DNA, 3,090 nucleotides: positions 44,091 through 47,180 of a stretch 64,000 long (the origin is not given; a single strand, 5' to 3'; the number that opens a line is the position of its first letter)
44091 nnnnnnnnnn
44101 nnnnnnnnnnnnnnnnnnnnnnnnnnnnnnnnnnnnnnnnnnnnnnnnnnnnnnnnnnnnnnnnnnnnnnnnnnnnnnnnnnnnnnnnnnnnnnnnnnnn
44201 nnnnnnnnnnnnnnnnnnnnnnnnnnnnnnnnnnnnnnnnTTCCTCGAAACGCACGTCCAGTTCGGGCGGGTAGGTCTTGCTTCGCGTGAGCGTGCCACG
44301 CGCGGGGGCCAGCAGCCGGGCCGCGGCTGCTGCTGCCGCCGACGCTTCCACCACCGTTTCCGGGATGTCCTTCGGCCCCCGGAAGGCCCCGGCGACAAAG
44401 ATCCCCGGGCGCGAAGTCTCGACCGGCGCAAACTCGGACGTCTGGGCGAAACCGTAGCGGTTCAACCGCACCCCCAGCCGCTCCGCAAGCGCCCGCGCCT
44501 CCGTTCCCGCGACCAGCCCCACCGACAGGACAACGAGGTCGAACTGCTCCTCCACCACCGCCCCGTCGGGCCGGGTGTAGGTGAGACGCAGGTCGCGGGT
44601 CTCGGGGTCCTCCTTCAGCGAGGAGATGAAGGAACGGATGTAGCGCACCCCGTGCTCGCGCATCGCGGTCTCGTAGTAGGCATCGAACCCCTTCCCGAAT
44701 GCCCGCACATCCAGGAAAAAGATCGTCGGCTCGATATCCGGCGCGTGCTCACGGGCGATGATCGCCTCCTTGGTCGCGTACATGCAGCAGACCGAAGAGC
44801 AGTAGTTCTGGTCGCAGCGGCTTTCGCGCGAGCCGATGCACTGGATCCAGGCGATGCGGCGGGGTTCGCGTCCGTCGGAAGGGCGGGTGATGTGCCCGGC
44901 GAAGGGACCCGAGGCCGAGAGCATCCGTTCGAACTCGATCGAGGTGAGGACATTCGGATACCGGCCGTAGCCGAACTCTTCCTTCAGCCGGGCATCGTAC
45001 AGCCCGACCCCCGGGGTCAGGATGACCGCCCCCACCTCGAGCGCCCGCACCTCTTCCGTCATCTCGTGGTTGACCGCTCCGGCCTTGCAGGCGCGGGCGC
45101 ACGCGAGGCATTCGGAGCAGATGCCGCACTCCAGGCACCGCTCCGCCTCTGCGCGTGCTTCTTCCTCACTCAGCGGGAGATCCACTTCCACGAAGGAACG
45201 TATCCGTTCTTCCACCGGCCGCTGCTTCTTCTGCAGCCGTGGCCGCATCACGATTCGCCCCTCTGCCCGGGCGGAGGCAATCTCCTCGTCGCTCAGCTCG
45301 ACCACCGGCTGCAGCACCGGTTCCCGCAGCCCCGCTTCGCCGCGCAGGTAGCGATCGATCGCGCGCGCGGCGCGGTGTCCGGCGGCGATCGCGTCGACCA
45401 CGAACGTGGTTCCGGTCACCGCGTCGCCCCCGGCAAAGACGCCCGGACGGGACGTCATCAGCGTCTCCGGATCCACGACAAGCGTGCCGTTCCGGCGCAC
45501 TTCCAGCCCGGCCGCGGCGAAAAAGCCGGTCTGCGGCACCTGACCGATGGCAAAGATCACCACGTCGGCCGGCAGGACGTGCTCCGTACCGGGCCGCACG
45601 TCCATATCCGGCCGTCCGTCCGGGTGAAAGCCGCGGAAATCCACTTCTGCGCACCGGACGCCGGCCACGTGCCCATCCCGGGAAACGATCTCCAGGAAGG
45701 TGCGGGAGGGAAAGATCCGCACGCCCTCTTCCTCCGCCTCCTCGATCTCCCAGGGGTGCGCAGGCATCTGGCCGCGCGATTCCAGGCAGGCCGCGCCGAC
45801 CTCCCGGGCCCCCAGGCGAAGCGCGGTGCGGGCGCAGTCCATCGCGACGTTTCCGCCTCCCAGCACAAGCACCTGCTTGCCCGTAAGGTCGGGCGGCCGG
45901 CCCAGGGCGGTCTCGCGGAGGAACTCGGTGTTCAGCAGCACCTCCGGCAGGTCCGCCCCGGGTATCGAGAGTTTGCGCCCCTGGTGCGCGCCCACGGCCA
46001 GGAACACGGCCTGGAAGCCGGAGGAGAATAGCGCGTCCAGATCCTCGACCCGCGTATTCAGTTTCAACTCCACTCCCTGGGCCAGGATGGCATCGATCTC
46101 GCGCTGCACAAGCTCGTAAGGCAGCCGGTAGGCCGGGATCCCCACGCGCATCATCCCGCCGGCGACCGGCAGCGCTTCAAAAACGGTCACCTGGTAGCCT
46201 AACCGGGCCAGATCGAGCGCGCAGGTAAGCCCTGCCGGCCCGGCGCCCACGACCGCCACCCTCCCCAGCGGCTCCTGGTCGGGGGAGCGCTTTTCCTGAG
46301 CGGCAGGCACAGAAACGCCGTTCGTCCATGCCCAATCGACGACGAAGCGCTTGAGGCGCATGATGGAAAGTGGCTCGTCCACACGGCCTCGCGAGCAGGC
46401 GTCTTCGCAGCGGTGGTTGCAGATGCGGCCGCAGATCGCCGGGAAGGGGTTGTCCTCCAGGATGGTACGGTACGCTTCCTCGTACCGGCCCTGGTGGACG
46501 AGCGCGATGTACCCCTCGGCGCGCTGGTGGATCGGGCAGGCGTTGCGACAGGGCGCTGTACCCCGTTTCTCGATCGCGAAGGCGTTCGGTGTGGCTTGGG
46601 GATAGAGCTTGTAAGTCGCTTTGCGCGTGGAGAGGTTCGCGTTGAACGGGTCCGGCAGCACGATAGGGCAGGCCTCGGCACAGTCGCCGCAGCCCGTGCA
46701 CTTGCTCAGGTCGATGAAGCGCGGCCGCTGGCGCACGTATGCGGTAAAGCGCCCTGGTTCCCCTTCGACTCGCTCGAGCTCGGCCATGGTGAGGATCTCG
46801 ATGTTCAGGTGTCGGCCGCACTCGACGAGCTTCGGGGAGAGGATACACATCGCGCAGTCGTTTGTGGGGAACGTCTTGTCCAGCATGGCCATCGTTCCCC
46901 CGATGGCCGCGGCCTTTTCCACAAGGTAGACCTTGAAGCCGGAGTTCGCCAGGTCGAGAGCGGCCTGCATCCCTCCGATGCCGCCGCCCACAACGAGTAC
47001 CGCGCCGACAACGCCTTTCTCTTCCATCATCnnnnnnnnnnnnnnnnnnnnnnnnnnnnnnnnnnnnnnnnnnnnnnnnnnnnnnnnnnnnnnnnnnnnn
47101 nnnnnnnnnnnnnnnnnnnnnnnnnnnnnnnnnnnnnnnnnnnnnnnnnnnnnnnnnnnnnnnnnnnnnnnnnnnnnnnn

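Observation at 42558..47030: Giant 1490-aa fusion of two HdrA-like modules with a GltD/NfnB-like NAD(P)H module and multiple ferredoxin domains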

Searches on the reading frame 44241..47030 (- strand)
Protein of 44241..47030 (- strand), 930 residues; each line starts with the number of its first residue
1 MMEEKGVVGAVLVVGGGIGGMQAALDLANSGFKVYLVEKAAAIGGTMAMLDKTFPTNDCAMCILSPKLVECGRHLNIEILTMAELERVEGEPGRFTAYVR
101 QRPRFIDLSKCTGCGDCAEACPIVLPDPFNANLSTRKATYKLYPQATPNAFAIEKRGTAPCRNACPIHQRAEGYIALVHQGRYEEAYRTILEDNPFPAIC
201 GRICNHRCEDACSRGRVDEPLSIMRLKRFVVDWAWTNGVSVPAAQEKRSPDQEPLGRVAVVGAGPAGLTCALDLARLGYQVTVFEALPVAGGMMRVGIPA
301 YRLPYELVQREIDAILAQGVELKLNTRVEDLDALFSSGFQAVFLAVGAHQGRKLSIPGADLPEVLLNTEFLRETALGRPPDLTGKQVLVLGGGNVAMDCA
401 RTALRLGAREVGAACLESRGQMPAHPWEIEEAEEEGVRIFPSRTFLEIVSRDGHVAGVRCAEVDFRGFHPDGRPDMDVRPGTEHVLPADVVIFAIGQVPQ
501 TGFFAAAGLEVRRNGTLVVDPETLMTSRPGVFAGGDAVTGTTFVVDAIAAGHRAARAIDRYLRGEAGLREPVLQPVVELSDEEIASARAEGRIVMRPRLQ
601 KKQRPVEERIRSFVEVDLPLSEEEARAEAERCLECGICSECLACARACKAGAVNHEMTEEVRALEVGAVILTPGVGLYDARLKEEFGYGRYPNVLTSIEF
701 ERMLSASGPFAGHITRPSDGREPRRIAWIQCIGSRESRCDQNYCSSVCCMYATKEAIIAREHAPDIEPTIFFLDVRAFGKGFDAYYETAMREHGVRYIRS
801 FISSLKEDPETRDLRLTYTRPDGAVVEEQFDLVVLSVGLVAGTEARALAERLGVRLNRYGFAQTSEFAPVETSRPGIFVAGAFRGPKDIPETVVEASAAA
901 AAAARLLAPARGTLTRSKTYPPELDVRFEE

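Call 74: predict_structure(alignment_id=A1)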
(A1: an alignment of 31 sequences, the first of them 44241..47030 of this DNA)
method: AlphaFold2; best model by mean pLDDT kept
length: 930 residues; sequences in the alignment: 31
mean_pLDDT: 83.0   pTM: 0.71
mean pLDDT of the five models: 83.0, 79.8, 79.1, 79.1, 78.0
residues with pLDDT >= 90: 352; 70-90: 423; 50-70: 135; < 50: 20
segments of 3 or more residues with pLDDT < 50: 1-3, 51-56, 245-247
pLDDT, mean of each block of 10 residues (from residue 1): 67 92 94 92 65 50 72 86 92 95 77 71 65 63 59 67 75 80 87 85 84 80 89 87 55 85 94 92 93 84 89 90 92 94 89 92 94 90 96 93 95 94 89 95 95 95 90 89 96 89 81 85 88 87 81 90 72 70 78 79 88 88 91 69 64 74 96 82 84 85 60 78 91 65 65 83 89 64 78 90 88 92 90 87 86 90 87 94 80 91 94 75 52
secondary structure, 60 per line:
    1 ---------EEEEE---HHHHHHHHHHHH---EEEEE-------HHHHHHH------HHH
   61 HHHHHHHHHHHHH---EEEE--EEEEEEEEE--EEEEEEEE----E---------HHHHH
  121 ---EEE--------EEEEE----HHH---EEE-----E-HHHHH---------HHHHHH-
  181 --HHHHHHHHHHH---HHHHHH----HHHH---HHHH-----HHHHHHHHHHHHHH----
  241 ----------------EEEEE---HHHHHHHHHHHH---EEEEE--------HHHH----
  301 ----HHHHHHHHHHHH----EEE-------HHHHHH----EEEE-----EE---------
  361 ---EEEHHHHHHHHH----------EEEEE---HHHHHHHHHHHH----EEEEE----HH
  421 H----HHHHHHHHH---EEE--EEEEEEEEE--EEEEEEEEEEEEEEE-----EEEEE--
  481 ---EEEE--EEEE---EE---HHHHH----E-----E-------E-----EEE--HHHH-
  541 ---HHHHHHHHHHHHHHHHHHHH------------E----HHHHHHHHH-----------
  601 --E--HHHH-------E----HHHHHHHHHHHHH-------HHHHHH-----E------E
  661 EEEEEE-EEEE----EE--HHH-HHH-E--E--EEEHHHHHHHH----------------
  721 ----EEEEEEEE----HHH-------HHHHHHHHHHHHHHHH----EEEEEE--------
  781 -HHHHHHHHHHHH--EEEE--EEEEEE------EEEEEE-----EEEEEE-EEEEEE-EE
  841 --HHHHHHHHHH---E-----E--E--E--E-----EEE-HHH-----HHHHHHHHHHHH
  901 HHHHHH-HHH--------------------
elements in order (helices of 4 or more, strands of 3 or more residues): E10-14 H18-29 E33-37 H45-51 H58-73 E77-80 E83-91 E94-101 H116-120 E124-126 E135-139 E150-152 H160-164 H174-179 H183-193 H197-202 H207-210 H214-217 H223-236 E257-261 H265-276 E280-284 H293-296 H305-316 E321-323 H331-336 E341-344 E364-366 H367-375 E386-390 H394-405 E410-414 H426-434 E438-440 E443-451 E454-468 E474-478 E484-487 E490-493 H502-506 E531-533 H536-539 H544-563 H581-589 H606-609 H622-634 H642-647 E660-666 E668-671 E694-696 H697-704 E725-732 H747-762 E767-772 H782-793 E796-799 E802-807 E814-819 E825-830 E832-837 H843-852 E877-879 H889-906

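Call 76: fold_search(model_id=the predicted structure, library=pdb)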
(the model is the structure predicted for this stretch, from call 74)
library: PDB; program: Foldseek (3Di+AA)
matches with E <= 10: 1986; with E <= 0.001: 704
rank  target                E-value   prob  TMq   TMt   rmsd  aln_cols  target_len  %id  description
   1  9bov_A                4.5e-49  1.00  0.48  0.38   2.9       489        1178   42  Structure of electron bifurcating Nfn-ABC complexed with NAD from Caldicellulosiruptor saccharolyticus (released 2025-03-05)
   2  9n5u_A                1.6e-46  1.00  0.47  0.45   4.3       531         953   37  Structure of the Thermococcus sibiricus NfnABC complex (released 2025-05-07)
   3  8oh5_C                3.6e-45  1.00  0.46  0.36   4.3       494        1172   39  Cryo-EM structure of the electron bifurcating transhydrogenase StnABC complex from Sporomusa Ovata (state 2) (released 2023-09-13)
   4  9n5v_A                3.8e-45  1.00  0.45  0.45   6.0       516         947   38  Structure of the NAD(H)-bound Thermococcus sibiricus NfnABC complex (released 2025-05-07)
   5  5jca_L                4.7e-38  1.00  0.41  0.78   3.0       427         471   37  NADP(H) bound NADH-dependent Ferredoxin:NADP Oxidoreductase (NfnI) from Pyrococcus furiosus (released 2017-04-12)
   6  5jfc_L                9.5e-38  1.00  0.40  0.79   2.6       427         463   37  NADH-dependent Ferredoxin:NADP Oxidoreductase (NfnI) from Pyrococcus furiosus (released 2017-04-12)
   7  4ylf_B                3.1e-36  1.00  0.40  0.78   3.9       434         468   38  Insights into flavin-based electron bifurcation via the NADH-dependent reduced ferredoxin-NADP oxidoreductase structur (released 2015-07-08)
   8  5vj7_A                9.7e-36  1.00  0.40  0.79   2.7       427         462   38  Ferredoxin NADP Oxidoreductase (Xfn) (released 2017-07-19)
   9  8rvy_A                8.3e-35  1.00  0.40  0.57  12.5       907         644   20  CryoEM structure of the Elp-Hdr complex of Methanothermobacter marburgensis state 1 (composite structure) (released 2025-05-14)
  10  8rvu_a                2.4e-34  1.00  0.40  0.85  12.2       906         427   20  CryoEM structure of the Elp-Hdr complex of Methanothermobacter marburgensis state 2 (composite structure) (released 2025-05-14)
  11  5odc_A                2.9e-34  1.00  0.42  0.60   6.4       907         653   21  Heterodisulfide reductase / [NiFe]-hydrogenase complex from Methanothermococcus thermolithotrophicus at 2.3 A resoluti (released 2017-08-30)
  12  8rvu_A                2.9e-34  1.00  0.40  0.57  12.9       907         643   20  CryoEM structure of the Elp-Hdr complex of Methanothermobacter marburgensis state 2 (composite structure) (released 2025-05-14)
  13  8rwn_A                4.0e-34  1.00  0.40  0.84  11.1       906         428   20  CryoEM structure of the Hdr(ABC)2 subunits of the Elp-Hdr complex of Methanothermobacter marburgensis (released 2025-05-14)
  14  5odh_A                4.7e-34  1.00  0.41  0.58  10.8       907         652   20  Heterodisulfide reductase / [NiFe]-hydrogenase complex from Methanothermococcus thermolithotrophicus soaked with heter (released 2017-08-30)
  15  5odi_A                6.8e-34  1.00  0.42  0.60   6.5       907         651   21  Heterodisulfide reductase / [NiFe]-hydrogenase complex from Methanothermococcus thermolithotrophicus cocrystallized wi (released 2017-08-30)
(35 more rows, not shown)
